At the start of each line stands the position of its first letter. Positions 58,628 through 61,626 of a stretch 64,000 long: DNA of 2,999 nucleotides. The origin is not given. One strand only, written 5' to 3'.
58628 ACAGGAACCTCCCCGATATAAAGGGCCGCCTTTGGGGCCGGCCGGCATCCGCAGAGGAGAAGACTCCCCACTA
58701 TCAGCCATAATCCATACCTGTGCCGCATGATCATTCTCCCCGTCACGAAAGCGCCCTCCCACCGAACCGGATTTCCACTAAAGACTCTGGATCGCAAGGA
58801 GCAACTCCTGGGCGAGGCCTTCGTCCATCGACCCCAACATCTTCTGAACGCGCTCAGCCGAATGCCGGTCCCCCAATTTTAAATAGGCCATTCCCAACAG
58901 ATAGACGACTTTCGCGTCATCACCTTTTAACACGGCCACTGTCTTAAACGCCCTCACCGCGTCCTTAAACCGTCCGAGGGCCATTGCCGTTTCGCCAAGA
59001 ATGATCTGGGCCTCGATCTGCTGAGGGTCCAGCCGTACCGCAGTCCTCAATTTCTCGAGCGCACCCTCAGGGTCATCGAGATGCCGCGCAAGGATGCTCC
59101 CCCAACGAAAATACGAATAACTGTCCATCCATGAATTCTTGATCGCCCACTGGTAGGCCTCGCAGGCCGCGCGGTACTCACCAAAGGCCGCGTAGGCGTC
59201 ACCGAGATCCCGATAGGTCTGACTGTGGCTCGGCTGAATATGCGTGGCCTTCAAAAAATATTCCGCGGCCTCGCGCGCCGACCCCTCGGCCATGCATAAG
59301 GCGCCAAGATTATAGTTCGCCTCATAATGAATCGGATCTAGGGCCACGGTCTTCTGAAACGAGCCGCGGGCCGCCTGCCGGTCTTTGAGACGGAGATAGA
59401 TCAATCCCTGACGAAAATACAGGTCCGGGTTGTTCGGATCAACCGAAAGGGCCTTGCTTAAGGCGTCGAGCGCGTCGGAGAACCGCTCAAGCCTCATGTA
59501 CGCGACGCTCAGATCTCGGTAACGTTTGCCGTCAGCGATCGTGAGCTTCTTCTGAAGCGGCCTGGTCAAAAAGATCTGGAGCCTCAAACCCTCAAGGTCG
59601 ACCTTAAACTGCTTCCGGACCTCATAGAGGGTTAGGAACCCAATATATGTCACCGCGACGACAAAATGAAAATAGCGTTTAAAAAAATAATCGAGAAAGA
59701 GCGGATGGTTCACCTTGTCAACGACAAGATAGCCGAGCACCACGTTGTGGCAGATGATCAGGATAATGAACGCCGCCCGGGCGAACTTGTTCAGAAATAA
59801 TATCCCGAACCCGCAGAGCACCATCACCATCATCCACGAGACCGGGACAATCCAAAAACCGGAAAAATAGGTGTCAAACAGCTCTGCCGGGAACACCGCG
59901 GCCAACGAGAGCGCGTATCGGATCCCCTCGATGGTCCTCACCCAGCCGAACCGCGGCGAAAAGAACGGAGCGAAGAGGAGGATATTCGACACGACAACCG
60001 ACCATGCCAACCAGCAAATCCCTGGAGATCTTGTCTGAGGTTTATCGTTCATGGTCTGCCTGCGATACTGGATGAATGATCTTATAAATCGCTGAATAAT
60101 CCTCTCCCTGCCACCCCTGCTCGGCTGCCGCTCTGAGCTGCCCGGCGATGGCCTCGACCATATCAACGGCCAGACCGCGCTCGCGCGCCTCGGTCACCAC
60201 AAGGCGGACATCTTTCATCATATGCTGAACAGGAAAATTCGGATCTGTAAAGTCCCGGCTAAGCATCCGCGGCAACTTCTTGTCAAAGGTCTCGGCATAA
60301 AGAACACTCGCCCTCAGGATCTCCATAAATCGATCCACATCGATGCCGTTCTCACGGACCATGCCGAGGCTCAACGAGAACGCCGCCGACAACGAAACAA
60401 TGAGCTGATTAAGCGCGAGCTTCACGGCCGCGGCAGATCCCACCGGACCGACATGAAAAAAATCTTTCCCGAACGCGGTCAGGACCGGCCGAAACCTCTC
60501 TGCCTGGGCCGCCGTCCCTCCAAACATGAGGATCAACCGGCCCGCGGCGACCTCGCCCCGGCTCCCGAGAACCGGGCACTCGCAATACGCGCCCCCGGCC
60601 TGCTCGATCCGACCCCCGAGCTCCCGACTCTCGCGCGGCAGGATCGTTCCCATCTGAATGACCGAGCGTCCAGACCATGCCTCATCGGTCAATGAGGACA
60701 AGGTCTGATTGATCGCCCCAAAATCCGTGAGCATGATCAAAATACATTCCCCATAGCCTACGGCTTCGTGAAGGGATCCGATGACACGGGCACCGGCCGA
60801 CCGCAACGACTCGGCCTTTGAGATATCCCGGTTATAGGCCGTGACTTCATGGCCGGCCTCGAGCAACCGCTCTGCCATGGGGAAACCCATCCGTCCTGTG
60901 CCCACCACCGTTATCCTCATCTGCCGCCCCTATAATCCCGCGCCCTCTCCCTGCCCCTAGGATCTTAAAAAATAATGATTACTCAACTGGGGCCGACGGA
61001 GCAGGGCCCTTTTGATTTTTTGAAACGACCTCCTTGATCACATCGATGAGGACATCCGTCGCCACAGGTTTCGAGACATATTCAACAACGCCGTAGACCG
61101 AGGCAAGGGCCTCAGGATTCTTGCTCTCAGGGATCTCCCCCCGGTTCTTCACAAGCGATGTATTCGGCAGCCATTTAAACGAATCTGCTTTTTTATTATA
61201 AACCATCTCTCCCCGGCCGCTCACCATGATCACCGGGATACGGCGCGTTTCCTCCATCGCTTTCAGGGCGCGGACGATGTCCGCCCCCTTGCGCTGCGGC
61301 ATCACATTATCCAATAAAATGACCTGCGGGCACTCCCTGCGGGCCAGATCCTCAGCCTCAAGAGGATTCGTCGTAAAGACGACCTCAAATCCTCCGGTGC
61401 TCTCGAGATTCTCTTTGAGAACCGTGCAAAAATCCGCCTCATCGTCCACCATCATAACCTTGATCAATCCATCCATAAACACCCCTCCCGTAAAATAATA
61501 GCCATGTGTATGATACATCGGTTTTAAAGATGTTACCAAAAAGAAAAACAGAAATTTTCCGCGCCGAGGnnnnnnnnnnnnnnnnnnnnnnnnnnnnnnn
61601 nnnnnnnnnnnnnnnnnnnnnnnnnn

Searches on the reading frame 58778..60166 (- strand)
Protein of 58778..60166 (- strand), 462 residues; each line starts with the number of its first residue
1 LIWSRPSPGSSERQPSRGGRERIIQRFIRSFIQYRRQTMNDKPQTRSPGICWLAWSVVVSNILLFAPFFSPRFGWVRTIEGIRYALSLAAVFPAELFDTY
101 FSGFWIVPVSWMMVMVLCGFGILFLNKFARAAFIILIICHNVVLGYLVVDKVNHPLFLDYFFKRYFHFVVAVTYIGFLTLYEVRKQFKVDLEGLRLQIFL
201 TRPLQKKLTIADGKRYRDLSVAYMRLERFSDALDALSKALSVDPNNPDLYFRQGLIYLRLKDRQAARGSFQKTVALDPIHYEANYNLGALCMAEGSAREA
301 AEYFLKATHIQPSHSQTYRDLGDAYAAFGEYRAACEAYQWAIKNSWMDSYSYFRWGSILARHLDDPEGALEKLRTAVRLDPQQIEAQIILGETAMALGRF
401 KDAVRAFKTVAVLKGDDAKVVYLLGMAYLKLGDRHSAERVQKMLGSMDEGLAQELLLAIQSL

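Call 3: search_protein_families(library=pfam, proteins=[window:58778-60166:-], max_evalue=0.01)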
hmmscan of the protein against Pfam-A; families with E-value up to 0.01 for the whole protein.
window:58778-60166:- (462 aa): 22 families
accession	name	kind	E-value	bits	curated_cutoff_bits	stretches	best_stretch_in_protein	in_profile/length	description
PF07719.23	TPR_2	-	3.6e-29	98.9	27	2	216-246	4-34/34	Tetratricopeptide repeat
PF13432.12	TPR_16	-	5.2e-24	84.8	32.7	4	219-278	3-62/65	Tetratricopeptide repeat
PF00515.34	TPR_1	-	3e-22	77.9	27.8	1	221-246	9-34/34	Tetratricopeptide repeat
PF13181.12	TPR_8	-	1.2e-21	75.4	25.7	0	281-314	1-34/34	Tetratricopeptide repeat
PF13414.12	TPR_11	-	6.5e-20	71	26.8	2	222-260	3-41/42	TPR repeat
PF13431.12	TPR_17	-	2.7e-17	62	24.4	1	237-262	3-28/34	Tetratricopeptide repeat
PF14559.12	TPR_19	-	8.7e-17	61.7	25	3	364-424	5-65/68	Tetratricopeptide repeat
PF13428.12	TPR_14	-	1.1e-15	57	23.5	1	216-254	4-42/44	Tetratricopeptide repeat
PF13371.12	TPR_9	-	4e-15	56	35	1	222-279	4-61/73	Tetratricopeptide repeat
PF23914.1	TPR_CcmH_CycH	-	6.4e-12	46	42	1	373-447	39-113/158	Cytochrome c-type biogenesis protein H TPR domain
PF13424.12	TPR_12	-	1.8e-11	44.5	30.1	1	283-343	5-73/77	Tetratricopeptide repeat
PF13174.12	TPR_6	-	2.5e-10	40.7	26.3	0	249-278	2-31/33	Tetratricopeptide repeat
PF13176.12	TPR_7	-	7.7e-10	38.5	27.9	0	390-418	5-33/36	Tetratricopeptide repeat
PF14561.12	TPR_20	-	1.5e-06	28.8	25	0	368-407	6-45/90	Tetratricopeptide repeat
PF12895.13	ANAPC3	-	7.8e-06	26.5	27.2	0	363-408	36-80/82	Anaphase-promoting complex, cyclosome, subunit 3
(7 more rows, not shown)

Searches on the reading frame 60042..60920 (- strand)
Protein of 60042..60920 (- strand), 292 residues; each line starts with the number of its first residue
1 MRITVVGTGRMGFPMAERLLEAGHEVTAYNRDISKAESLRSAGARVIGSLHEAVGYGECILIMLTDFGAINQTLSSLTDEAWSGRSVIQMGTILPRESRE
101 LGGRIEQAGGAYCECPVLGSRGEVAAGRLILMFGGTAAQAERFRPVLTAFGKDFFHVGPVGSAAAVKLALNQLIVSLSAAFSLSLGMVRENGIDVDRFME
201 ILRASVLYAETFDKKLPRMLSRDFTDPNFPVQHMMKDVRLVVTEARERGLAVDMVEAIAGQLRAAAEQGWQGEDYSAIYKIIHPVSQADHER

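Call 3: search_protein_families(library=pfam, proteins=[window:60042-60920:-], max_evalue=0.01)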
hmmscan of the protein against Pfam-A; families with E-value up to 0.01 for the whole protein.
window:60042-60920:- (292 aa): 13 families
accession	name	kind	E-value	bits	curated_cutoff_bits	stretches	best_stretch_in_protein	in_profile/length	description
PF03446.21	NAD_binding_2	-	5e-33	114.8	21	1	2-158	1-161/161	NAD binding domain of 6-phosphogluconate dehydrogenase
PF14833.11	NAD_binding_11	-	9.1e-20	71.6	30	1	161-281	1-121/122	NAD-binding of NADP-dependent 3-hydroxyisobutyrate dehydrogenase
PF03807.23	F420_oxidored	-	1.2e-10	42.2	21.6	1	2-89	1-90/94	NADP oxidoreductase coenzyme F420-dependent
PF21761.2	RedAm-like_C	-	1.9e-07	31.8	27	1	161-282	3-125/127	NADPH-dependent reductive aminase-like, C-terminal domain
PF02558.23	ApbA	-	6.9e-05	22.9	22.2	1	3-48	1-45/150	Ketopantoate reductase PanE/ApbA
PF02254.24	TrkA_N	-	0.00027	21.7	23.8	1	3-47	1-45/116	TrkA-N domain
PF03721.20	UDPG_MGDP_dh_N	-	0.00079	19.5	27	1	1-42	1-42/187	UDP-glucose/GDP-mannose dehydrogenase family, NAD binding domain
PF01488.26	Shikimate_DH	-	0.00087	19.8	24.3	1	2-42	14-55/138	Shikimate / quinate 5-dehydrogenase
PF02737.24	3HCDH_N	-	0.00088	19.7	22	1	3-42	2-41/180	3-hydroxyacyl-CoA dehydrogenase, NAD binding domain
PF02826.25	2-Hacid_dh_C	-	0.00092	19.1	25.1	1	2-62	38-97/178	D-isomer specific 2-hydroxyacid dehydrogenase, NAD binding domain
PF13460.12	NAD_binding_10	-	0.0013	19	27.2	1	7-47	2-44/184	NAD(P)H-binding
PF05368.20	NmrA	-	0.0069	16.5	27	0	2-47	4-53/298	NmrA-like family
PF13241.12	NAD_binding_7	-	0.0096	16.9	22.1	0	2-37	9-46/104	Putative NAD(P)-binding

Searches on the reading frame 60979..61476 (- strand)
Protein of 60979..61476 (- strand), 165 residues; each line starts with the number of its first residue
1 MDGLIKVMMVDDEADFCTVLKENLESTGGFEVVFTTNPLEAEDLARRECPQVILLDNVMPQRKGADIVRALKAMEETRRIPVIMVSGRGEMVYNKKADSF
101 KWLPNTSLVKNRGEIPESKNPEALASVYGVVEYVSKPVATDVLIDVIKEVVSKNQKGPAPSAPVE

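Call 3: search_protein_families(library=pfam, proteins=[window:60979-61476:-], max_evalue=0.01)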
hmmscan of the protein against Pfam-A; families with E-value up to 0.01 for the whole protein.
window:60979-61476:- (165 aa): 1 family
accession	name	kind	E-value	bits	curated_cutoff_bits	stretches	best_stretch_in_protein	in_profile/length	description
PF00072.30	Response_reg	-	2.2e-16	60.4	30.2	1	7-97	1-88/111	Response regulator receiver domain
